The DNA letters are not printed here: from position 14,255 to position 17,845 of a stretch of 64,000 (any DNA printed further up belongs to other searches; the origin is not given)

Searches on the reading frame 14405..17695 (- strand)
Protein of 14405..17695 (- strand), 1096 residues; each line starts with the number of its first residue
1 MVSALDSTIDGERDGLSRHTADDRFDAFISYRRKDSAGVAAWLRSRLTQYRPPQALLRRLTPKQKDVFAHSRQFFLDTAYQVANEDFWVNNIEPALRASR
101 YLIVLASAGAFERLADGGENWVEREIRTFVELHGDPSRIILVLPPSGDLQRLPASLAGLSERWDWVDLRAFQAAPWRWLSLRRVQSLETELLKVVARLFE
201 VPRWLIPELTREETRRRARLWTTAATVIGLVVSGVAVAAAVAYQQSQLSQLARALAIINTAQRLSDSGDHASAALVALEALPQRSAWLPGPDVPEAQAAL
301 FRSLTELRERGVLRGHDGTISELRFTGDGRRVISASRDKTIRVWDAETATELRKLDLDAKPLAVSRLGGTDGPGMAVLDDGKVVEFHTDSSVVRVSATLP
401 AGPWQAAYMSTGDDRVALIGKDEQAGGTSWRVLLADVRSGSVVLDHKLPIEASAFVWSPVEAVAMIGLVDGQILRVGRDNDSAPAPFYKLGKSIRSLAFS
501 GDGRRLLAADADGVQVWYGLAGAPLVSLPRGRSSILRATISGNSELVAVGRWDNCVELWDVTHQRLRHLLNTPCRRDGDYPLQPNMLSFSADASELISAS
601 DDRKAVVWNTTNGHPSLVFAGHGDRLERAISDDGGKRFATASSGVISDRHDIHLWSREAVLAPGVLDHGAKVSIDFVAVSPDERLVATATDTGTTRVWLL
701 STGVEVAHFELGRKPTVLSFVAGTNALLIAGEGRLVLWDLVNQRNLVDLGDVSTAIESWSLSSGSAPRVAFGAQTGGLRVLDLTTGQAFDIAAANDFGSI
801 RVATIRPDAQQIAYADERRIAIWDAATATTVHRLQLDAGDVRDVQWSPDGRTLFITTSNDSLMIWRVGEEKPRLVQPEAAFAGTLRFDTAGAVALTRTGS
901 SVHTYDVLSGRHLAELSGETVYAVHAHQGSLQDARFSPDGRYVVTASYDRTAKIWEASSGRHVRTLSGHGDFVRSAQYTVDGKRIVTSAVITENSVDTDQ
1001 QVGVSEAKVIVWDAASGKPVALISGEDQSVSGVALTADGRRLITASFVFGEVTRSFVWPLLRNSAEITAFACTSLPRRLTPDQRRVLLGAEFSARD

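Call 12: search_protein_families(library=pfam, proteins=[window:14405-17695:-], max_evalue=0.001)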
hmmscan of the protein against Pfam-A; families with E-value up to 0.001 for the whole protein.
window:14405-17695:- (1096 aa): 36 families (the best 25 are shown)
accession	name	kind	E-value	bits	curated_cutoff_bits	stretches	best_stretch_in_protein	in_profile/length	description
PF25174.1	Beta-prop_THOC3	-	1.5e-55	188.5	305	4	772-988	20-231/272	THOC3 beta-propeller domain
PF25173.1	Beta-prop_WDR3_1st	-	6.9e-51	173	154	6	815-989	6-174/184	WDR3 first beta-propeller domain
PF00400.38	WD40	-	8.8e-41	137.1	27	2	311-345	5-39/39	WD domain, G-beta repeat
PF24814.1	WD40_Prp19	-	3.2e-37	128.5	320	4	542-746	17-212/281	Prp19 WD40 domain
PF23414.1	Beta-prop_EML_2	-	1.5e-34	120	90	3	732-869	19-155/266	Echinoderm microtubule-associated protein second beta-propeller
PF24807.1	WD40_CDC20-Fz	-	4e-31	108.8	200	1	810-981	21-188/292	CDC20/Fizzy WD40 domain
PF25168.1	Beta-prop_WDR36-Utp21_2nd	-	2.1e-29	103.4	84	2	921-966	233-278/335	WDR36/Utp21 second beta-propeller domain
PF25175.1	Beta-prop_WDR5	-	2.6e-29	102.9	250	2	922-1047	46-156/296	WDR5 beta-propeller domain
PF25172.1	Beta-prop_WDR3_2nd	-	3.7e-27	95.8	140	3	840-958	1-110/293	WDR3 second beta-propeller domain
PF24805.1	EIF3I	-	1.2e-24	87.5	200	2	917-1045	41-164/324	EIF3I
PF24817.1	WD40_WDHD1_1st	-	2.2e-24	86.6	109.9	2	309-357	120-168/291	WDHD1 first WD40 domain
PF25391.1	WD40_Gbeta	-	4.3e-24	85.6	150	2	732-988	76-330/340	G protein beta WD-40 repeat protein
PF24796.1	WDR55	-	1.6e-23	83.6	200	1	919-1046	44-156/296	WDR55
PF24782.2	WD40_MABP1-WDR62_2nd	-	5.2e-22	78.7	290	1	899-988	246-330/341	MABP1/WDR62 second WD40 domain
PF24105.1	Beta-prop_CAF1B_HIR1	-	3.7e-21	75.9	80.5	1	924-988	126-190/383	CAF1B/HIR1 beta-propeller domain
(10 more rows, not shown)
